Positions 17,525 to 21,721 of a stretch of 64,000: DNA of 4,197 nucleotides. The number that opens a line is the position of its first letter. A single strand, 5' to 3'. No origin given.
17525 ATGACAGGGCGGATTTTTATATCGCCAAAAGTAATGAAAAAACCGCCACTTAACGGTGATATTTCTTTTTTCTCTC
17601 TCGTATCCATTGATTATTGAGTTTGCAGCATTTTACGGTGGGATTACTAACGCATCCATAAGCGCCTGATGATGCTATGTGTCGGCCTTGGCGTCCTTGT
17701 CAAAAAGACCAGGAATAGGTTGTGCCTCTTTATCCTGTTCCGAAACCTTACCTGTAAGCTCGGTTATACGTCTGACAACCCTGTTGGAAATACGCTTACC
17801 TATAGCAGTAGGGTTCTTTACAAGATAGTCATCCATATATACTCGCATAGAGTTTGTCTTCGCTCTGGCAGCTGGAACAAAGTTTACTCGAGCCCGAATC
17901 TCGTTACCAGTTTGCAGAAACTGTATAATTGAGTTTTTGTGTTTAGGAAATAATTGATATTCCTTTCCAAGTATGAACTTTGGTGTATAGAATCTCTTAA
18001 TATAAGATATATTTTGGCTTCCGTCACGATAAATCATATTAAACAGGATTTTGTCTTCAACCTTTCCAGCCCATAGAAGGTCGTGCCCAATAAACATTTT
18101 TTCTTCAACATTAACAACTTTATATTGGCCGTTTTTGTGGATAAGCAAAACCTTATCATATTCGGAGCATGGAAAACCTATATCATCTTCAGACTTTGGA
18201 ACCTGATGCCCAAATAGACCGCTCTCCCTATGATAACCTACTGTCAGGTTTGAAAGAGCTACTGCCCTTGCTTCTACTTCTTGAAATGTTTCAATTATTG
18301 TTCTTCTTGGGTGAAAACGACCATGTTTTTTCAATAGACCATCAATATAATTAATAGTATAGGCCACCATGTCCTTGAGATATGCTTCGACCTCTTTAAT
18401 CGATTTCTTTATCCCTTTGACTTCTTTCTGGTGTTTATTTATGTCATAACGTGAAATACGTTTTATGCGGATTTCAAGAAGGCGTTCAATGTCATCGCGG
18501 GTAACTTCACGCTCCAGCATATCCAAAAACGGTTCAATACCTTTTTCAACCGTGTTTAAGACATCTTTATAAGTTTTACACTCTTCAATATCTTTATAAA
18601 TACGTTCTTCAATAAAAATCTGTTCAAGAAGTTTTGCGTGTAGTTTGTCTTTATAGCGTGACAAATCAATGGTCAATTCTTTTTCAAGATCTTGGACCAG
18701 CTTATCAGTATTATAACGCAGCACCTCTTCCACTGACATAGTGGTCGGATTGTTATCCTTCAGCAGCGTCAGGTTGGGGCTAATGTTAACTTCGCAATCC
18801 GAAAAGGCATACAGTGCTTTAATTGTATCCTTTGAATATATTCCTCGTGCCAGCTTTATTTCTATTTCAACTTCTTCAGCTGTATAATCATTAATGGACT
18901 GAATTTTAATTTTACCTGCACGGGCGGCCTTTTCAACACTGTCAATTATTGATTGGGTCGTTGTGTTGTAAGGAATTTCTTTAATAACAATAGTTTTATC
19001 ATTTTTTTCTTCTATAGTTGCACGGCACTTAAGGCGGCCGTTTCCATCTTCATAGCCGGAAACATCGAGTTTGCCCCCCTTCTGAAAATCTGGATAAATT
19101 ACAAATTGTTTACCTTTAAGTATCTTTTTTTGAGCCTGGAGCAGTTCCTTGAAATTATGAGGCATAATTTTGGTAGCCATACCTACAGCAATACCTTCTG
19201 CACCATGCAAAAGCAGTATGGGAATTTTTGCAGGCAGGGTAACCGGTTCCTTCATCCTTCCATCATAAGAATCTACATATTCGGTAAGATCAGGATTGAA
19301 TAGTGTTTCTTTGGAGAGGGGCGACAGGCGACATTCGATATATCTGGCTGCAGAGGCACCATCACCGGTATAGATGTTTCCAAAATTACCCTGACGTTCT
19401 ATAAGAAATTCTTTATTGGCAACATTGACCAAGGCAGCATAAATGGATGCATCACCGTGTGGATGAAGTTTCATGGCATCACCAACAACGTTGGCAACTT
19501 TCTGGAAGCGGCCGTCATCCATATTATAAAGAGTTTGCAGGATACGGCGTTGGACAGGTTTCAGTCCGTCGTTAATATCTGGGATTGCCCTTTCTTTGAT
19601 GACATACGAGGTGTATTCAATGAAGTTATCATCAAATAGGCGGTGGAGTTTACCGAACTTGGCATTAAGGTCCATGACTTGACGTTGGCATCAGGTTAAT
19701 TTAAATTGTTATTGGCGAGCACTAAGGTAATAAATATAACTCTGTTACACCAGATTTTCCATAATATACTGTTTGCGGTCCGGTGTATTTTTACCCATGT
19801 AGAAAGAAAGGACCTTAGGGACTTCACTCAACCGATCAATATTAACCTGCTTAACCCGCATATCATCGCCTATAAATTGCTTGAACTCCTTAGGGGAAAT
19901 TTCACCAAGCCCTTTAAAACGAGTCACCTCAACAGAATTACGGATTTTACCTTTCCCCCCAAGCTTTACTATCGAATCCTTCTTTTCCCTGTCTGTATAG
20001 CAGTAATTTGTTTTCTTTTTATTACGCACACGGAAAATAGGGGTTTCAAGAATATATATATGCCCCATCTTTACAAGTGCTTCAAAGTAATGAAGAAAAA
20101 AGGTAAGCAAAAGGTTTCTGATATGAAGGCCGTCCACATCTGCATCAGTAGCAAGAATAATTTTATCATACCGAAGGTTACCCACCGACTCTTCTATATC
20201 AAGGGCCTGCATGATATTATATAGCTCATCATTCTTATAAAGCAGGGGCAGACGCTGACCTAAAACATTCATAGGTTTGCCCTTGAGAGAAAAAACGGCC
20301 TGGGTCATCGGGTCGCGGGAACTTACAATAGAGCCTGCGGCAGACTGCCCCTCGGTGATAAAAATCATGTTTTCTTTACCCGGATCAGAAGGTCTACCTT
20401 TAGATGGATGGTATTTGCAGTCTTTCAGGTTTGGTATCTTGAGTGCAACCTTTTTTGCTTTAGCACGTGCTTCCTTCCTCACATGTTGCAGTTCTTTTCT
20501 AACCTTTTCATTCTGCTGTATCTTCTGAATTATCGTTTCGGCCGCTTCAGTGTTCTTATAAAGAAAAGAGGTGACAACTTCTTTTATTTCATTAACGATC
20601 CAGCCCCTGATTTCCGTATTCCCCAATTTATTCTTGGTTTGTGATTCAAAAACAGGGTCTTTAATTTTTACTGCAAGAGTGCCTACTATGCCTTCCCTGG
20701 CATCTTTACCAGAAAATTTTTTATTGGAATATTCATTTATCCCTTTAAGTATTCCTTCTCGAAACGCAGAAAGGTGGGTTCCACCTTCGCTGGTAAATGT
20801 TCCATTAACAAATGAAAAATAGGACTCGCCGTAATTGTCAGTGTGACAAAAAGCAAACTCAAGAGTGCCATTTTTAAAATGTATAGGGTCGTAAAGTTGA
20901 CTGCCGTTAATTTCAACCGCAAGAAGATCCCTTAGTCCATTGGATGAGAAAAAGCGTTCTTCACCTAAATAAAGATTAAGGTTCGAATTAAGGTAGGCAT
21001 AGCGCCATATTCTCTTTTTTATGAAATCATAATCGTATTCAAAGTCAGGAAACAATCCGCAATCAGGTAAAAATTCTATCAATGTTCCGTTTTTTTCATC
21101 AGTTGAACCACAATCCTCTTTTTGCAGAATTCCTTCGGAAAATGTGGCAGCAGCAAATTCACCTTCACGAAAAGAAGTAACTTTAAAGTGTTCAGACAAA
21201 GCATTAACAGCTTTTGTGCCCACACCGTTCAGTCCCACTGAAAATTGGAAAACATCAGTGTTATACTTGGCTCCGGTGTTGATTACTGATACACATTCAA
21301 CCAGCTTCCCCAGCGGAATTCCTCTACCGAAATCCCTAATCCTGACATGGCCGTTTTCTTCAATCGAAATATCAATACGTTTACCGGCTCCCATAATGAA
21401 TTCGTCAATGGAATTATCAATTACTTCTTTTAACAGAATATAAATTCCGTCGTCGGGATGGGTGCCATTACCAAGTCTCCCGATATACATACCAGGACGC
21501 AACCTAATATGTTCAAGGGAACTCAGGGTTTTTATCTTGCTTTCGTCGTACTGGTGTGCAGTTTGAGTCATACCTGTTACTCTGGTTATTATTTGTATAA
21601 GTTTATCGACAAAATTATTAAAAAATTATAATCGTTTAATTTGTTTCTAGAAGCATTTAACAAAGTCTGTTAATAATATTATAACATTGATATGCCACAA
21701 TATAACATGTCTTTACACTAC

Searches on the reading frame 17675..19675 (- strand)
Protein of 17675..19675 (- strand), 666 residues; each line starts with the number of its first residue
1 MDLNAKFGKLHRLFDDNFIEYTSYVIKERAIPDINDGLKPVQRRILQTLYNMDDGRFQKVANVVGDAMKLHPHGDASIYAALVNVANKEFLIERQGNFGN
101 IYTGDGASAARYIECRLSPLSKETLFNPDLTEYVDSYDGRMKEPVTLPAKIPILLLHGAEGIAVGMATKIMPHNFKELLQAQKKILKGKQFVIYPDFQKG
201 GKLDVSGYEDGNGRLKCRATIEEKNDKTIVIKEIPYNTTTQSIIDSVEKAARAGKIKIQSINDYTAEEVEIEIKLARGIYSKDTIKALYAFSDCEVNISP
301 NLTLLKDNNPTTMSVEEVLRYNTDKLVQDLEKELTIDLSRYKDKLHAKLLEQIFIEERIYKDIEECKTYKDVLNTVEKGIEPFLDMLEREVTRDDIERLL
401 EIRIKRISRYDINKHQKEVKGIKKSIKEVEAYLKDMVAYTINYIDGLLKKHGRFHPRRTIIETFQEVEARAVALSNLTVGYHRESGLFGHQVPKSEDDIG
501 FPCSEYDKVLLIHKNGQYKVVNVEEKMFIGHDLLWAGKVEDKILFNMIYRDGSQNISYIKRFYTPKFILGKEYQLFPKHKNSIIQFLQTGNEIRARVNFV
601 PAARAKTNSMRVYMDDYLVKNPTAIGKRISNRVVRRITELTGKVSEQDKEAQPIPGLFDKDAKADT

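Call 45: search_protein_families(library=ncbifam, proteins=[window:17675-19675:-], max_evalue=1e-10)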
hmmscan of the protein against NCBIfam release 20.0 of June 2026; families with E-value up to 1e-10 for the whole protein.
window:17675-19675:- (666 aa): 10 families
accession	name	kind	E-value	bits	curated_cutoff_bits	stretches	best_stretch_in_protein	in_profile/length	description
NF007209.0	PRK09631.1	equivalog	6.4e-283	940.2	644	1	9-638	3-632/635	DNA topoisomerase IV subunit A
NF009397.0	PRK12758.1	equivalog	2.2e-223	743.9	780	1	8-639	21-658/870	DNA gyrase/topoisomerase IV subunit A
NF007208.0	PRK09630.1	equivalog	4e-149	497.5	598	1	10-471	4-472/479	DNA topoisomerase IV subunit A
NF004044.1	PRK05561.1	subfamily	8.4e-90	302.4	654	1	10-468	2-484/738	DNA topoisomerase (ATP-hydrolyzing)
NF004043.1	PRK05560.1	equivalog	1.2e-75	255.1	902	1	14-463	11-482/798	DNA gyrase subunit A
TIGR01063.1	gyrA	equivalog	2.6e-71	240.7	877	1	15-463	11-481/800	DNA topoisomerase (ATP-hydrolyzing) subunit A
TIGR01061.1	parC_Gpos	equivalog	1.5e-59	202.2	813.25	1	10-467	6-486/737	DNA topoisomerase IV subunit A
TIGR01062.1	parC_Gneg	equivalog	8.8e-59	199.3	628.9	1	10-436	6-450/735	DNA topoisomerase IV subunit A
NF010586.0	PRK13979.1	equivalog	1.7e-55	188.3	1475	1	13-435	21-471/957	DNA topoisomerase IV subunit A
NF038098.1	GyrA_w_intein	exception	8.2e-48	163.1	1850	2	114-434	539-878/1232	intein-containing DNA gyrase subunit A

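Call 77: find_homologous_proteins(query=window:17675-19675:-, max_evalue=1e-50)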
Query window:17675-19675:- (666 aa): 8000 proteins with E <= 1e-50 among 8000 candidates; the best 120 are listed.
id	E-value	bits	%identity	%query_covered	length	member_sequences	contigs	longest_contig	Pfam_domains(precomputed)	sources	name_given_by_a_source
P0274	0.0e+0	1492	100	100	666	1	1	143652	PF00521.27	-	-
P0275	0.0e+0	1101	72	99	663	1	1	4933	PF00521.27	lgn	-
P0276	0.0e+0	1093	75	97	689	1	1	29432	PF00521.27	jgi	-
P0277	0.0e+0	1089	74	98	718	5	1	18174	PF00521.27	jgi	jgi:topoisomerase-4 subunit A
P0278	0.0e+0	1088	71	100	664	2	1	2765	PF00521.27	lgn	-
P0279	0.0e+0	1087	74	98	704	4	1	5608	PF00521.27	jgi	-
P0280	0.0e+0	1083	73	98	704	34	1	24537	PF00521.27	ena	-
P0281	0.0e+0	1082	74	97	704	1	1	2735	PF00521.27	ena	-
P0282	0.0e+0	1081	74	99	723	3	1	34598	PF00521.27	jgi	jgi:topoisomerase-4 subunit A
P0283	0.0e+0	1081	73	98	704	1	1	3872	PF00521.27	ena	-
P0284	0.0e+0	1080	72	98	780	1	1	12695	PF00521.27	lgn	-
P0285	0.0e+0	1080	74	97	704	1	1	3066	PF00521.27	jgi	jgi:topoisomerase-4 subunit A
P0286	0.0e+0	1079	73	99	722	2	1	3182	PF00521.27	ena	-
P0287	0.0e+0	1079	74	97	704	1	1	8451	PF00521.27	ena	-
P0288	0.0e+0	1078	74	97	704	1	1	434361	PF00521.27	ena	-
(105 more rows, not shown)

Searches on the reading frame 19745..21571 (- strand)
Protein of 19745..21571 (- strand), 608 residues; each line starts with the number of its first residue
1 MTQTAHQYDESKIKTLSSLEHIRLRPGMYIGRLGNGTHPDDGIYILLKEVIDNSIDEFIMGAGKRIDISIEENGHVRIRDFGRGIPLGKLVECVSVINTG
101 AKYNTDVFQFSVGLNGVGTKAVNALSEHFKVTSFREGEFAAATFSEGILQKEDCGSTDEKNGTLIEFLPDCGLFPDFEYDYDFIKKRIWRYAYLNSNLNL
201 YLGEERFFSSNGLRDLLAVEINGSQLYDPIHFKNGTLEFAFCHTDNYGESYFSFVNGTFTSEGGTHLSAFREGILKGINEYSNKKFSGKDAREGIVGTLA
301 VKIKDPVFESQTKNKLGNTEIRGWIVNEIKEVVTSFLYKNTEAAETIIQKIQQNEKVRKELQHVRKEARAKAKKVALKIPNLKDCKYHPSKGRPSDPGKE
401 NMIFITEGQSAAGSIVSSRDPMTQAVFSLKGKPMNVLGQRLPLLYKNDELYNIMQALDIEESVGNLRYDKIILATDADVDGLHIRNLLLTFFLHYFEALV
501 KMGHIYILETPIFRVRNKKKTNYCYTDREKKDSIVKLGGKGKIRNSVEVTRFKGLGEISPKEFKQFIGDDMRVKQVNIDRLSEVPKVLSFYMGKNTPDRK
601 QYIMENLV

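Call 45: search_protein_families(library=ncbifam, proteins=[window:19745-21571:-], max_evalue=1e-10)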
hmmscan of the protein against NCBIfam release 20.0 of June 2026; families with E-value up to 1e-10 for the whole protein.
window:19745-21571:- (608 aa): 5 families
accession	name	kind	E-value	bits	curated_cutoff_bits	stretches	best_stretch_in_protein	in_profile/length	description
NF004189.0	PRK05644.1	subfamily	1.7e-136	456.1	740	1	3-606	5-632/641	DNA gyrase subunit B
TIGR01059.1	gyrB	equivalog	1.7e-125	420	882.4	1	8-606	1-630/639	DNA topoisomerase (ATP-hydrolyzing) subunit B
NF011501.0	PRK14939.1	subfamily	8.3e-125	418.1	796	1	3-538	5-564/803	DNA gyrase subunit B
TIGR01058.1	parE_Gpos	equivalog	3.6e-104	349.4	899.95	1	5-607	2-627/637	DNA topoisomerase IV subunit B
TIGR01055.1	parE_Gneg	equivalog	6.9e-93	312.1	723.35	1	7-605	3-620/625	DNA topoisomerase IV subunit B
